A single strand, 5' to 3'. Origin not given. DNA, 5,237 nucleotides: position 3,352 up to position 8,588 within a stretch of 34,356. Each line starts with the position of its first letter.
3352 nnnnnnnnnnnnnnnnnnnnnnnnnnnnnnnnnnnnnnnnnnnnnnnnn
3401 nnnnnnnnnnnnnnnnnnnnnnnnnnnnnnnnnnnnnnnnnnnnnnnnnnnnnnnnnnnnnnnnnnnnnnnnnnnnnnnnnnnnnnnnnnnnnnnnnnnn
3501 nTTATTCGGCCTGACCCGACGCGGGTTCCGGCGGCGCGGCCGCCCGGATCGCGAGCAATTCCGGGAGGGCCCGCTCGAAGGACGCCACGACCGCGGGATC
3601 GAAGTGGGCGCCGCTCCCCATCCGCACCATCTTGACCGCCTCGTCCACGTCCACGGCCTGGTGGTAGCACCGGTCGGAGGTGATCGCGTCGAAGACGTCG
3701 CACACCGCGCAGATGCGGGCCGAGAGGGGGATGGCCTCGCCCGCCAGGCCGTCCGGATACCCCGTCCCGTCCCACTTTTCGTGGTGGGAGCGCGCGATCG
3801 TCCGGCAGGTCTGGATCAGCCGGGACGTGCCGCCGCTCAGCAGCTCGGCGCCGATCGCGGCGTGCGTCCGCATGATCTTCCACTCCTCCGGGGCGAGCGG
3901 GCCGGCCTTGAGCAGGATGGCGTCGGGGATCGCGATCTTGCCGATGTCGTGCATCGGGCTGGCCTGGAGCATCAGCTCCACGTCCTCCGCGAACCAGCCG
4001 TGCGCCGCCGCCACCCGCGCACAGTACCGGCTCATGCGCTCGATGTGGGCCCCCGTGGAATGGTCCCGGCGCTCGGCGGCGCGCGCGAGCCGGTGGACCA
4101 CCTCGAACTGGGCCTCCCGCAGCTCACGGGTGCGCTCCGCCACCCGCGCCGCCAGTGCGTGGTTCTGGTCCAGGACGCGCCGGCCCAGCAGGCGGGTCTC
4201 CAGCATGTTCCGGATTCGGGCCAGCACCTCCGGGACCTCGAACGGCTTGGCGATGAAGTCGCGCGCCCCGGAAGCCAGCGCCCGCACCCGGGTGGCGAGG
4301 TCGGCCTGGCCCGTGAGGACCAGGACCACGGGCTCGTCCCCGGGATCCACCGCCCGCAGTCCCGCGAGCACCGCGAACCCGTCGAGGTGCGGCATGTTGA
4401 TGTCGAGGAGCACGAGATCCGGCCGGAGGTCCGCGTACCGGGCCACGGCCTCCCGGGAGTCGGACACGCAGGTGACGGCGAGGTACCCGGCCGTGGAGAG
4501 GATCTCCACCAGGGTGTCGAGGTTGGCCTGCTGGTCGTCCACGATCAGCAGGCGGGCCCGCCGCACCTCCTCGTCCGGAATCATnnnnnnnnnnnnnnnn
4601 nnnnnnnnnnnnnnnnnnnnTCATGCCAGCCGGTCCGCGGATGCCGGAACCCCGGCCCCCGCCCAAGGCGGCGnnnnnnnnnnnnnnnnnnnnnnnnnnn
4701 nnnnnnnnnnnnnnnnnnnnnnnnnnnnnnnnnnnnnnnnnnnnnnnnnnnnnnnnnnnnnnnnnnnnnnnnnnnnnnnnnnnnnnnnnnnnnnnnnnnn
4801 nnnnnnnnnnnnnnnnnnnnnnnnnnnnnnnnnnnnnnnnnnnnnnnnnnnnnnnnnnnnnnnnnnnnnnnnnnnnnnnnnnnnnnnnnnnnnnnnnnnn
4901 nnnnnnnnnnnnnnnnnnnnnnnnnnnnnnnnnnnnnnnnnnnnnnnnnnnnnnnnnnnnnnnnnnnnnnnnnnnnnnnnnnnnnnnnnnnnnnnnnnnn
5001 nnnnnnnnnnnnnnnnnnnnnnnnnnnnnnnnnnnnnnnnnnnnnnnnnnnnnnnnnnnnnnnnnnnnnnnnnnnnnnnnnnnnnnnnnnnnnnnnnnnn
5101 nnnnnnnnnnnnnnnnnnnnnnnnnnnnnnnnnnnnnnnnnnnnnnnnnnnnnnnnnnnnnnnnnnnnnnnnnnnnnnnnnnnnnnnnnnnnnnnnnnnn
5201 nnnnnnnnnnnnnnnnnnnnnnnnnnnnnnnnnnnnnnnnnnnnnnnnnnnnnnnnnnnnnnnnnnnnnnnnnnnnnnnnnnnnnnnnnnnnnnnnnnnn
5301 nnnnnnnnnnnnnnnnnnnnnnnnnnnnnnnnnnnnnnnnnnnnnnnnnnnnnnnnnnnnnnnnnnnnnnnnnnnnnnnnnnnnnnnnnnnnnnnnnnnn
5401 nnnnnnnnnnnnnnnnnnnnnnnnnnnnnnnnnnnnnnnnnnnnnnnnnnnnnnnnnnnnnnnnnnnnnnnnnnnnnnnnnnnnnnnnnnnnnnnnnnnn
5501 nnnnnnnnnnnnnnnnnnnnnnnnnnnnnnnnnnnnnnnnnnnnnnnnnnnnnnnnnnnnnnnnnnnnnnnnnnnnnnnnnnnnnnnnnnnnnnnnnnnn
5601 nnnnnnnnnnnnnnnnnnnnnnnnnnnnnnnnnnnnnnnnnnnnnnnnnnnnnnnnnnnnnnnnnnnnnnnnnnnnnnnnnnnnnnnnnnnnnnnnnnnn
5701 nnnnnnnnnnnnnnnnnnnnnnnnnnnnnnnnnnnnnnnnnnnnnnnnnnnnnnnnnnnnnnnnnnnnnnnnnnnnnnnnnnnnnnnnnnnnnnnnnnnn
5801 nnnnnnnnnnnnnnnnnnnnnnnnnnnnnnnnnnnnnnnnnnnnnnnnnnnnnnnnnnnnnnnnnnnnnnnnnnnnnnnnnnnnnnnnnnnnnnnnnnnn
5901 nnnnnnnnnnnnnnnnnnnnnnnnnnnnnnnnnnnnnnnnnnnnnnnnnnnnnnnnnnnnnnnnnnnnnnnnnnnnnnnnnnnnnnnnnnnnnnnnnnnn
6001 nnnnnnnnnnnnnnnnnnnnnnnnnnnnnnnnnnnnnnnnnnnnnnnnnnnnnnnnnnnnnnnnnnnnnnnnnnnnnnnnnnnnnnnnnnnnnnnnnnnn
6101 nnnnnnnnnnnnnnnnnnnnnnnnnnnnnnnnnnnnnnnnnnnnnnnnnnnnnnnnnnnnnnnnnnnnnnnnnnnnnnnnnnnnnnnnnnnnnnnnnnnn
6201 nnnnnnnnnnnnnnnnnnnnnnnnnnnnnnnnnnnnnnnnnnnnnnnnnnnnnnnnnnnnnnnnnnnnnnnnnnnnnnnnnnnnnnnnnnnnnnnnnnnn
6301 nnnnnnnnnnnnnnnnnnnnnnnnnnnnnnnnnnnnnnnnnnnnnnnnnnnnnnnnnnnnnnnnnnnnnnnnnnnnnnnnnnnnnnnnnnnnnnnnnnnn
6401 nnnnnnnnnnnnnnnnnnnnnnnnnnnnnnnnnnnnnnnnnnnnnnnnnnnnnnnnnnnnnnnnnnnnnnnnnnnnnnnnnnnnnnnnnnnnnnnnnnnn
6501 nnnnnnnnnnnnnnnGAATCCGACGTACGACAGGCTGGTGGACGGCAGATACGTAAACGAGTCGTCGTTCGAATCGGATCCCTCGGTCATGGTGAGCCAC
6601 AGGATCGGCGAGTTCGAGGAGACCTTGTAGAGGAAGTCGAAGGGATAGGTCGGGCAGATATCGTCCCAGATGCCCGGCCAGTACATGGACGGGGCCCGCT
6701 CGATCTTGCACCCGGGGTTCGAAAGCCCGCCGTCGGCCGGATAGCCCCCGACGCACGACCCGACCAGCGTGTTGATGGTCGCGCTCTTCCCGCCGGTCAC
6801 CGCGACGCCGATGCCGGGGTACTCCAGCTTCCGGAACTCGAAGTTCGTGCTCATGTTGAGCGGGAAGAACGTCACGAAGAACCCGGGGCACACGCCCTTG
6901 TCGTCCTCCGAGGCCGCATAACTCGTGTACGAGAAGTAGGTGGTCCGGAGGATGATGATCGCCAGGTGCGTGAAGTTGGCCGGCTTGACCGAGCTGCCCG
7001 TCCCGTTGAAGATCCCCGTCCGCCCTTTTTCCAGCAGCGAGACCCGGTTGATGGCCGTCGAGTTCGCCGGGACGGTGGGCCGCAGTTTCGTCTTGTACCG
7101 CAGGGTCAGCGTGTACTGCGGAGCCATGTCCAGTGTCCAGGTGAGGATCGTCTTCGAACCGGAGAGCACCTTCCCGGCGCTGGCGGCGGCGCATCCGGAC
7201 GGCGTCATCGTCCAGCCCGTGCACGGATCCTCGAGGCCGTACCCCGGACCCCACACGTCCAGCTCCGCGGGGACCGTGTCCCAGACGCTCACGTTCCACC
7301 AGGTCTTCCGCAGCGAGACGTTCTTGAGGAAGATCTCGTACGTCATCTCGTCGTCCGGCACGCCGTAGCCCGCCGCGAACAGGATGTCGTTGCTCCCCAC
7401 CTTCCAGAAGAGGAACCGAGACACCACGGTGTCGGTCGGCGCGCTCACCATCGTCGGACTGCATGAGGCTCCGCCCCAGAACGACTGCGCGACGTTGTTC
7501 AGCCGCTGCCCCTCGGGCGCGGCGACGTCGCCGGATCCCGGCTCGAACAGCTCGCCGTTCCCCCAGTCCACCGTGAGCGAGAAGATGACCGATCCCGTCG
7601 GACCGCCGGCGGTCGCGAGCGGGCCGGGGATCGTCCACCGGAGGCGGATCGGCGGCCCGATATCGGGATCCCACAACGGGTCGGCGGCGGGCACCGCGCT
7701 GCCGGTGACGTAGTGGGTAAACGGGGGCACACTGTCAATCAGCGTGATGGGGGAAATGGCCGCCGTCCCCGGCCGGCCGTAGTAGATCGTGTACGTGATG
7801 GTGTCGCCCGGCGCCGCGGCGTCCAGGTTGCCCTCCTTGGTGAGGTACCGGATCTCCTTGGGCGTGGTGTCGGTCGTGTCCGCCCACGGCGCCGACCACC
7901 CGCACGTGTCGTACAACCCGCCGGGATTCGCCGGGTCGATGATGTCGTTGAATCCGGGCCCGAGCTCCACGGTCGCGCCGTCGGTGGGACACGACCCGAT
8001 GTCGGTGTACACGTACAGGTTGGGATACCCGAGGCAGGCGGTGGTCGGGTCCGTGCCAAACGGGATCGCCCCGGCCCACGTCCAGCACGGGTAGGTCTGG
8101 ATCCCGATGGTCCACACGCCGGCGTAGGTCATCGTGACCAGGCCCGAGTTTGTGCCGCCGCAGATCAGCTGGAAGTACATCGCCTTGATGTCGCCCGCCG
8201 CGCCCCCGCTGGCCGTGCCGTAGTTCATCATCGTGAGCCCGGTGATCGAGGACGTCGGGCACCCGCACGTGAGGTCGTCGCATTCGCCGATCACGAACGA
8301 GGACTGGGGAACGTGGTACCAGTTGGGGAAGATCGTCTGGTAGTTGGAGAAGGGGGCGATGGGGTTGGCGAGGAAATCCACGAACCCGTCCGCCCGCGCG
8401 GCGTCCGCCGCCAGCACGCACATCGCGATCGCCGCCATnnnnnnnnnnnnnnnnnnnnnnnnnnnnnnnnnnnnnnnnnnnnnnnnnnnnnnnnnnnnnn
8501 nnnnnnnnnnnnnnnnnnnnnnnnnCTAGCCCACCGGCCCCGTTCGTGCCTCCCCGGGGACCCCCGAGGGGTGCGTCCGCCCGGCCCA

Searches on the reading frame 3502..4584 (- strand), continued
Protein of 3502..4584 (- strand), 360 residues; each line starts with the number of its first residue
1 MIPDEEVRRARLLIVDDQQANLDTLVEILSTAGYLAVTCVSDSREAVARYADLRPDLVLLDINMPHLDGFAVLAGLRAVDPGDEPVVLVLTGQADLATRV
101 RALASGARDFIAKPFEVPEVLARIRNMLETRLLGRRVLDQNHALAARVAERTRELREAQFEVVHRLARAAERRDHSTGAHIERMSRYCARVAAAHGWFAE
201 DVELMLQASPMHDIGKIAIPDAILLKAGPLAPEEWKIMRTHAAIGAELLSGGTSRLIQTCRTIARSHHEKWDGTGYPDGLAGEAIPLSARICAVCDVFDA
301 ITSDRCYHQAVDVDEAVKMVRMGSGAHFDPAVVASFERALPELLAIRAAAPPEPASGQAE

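Call 46: find_encoding_contigs(protein=P0243, flank=5000, max_places=3)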
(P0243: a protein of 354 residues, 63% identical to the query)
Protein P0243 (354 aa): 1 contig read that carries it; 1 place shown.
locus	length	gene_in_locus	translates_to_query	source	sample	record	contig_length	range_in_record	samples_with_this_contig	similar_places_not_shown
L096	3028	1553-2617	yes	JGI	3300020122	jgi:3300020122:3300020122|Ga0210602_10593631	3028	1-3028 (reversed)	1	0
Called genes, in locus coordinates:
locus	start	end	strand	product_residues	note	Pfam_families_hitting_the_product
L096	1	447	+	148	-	?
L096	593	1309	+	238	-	PF00702:Hydrolase, PF12710:HAD (weak), PF13419:HAD_2, PF13242:Hydrolase_like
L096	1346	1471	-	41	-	-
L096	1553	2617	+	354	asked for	PF00072:Response_reg, PF13487:HD_5, PF01966:HD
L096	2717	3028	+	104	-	?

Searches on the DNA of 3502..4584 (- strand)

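Call 80: search_rna_families(sources=[L088, L090, L096, L091, L092, L093], threshold=evalue, max_evalue=0.01)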
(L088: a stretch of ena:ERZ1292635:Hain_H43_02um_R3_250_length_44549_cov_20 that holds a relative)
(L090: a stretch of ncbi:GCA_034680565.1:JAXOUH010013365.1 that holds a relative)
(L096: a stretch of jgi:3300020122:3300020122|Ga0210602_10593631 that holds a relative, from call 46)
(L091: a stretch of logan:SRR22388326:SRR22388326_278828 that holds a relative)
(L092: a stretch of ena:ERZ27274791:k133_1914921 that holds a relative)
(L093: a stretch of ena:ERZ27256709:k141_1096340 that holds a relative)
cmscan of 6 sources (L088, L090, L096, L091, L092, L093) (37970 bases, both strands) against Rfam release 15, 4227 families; matches with E-value up to 0.01: 2.
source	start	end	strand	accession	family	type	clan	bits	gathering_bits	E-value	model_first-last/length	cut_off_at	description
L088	14772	14844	+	RF00005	tRNA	Gene; tRNA;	CL00001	63.2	29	1.4e-11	1-71/71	no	tRNA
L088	13676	13761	+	RF00005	tRNA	Gene; tRNA;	CL00001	54.9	29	2.7e-09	1-71/71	no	tRNA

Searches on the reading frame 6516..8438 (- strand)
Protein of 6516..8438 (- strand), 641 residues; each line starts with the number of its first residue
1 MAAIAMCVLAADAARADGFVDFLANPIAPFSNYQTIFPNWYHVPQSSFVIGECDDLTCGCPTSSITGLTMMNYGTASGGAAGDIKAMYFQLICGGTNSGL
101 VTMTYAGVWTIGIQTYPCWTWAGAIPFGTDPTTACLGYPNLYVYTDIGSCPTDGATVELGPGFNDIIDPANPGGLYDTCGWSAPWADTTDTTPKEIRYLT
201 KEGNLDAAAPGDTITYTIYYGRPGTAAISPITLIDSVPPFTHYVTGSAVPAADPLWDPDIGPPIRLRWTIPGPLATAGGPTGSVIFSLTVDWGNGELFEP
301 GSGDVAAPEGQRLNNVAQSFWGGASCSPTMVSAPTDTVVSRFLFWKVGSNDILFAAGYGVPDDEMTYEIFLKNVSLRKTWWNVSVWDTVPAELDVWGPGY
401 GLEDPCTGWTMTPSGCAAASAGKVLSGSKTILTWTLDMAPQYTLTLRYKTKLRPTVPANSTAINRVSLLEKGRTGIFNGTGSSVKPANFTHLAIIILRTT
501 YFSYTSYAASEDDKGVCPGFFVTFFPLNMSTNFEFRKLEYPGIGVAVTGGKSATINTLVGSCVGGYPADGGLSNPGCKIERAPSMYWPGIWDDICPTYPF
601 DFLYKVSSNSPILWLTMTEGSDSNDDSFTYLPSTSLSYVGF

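Call 61: predict_structure(alignment_id=A2)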
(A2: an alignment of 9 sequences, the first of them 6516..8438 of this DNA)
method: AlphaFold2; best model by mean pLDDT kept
length: 641 residues; sequences in the alignment: 9
mean_pLDDT: 48.7   pTM: 0.36
mean pLDDT of the five models: 48.7, 48.5, 45.6, 45.4, 39.8
residues with pLDDT >= 90: 0; 70-90: 85; 50-70: 205; < 50: 351
segments of 3 or more residues with pLDDT < 50: 1-16, 29-32, 165-167, 198-364, 396-400, 407-413, 454-461, 473-502, 509-516, 527-535, 537-584, 589-594, 596-599, 608-610, 620-641
pLDDT, mean of each block of 10 residues (from residue 1): 36 51 58 51 67 61 73 78 75 70 79 77 73 73 69 69 54 67 57 54 31 39 39 33 34 27 32 36 37 26 27 24 28 27 29 28 48 57 59 52 48 51 56 62 58 47 55 46 46 42 50 48 51 47 28 36 36 32 47 47 51 53 44 32 25
secondary structure, 60 per line:
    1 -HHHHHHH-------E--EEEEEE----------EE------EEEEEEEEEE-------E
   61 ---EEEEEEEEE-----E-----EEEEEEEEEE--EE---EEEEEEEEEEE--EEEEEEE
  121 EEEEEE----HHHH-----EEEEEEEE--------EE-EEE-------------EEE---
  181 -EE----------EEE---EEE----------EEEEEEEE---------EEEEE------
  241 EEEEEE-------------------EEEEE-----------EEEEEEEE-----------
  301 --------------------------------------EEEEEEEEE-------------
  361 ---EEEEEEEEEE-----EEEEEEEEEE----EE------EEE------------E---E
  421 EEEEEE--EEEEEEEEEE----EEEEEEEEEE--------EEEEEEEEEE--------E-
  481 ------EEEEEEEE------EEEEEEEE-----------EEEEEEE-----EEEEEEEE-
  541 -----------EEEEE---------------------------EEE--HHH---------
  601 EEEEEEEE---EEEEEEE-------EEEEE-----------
elements in order (helices of 4 or more, strands of 3 or more residues): H2-8 E19-24 E43-52 E64-72 E84-93 E101-111 E114-126 H131-134 E140-147 E159-161 E175-177 E194-196 E200-202 E213-220 E230-234 E241-246 E266-270 E282-289 E339-347 E364-373 E379-388 E401-403 E420-426 E429-438 E443-452 E461-470 E487-494 E501-508 E520-526 E532-539 E552-556 E584-586 E601-608 E612-618 E626-630
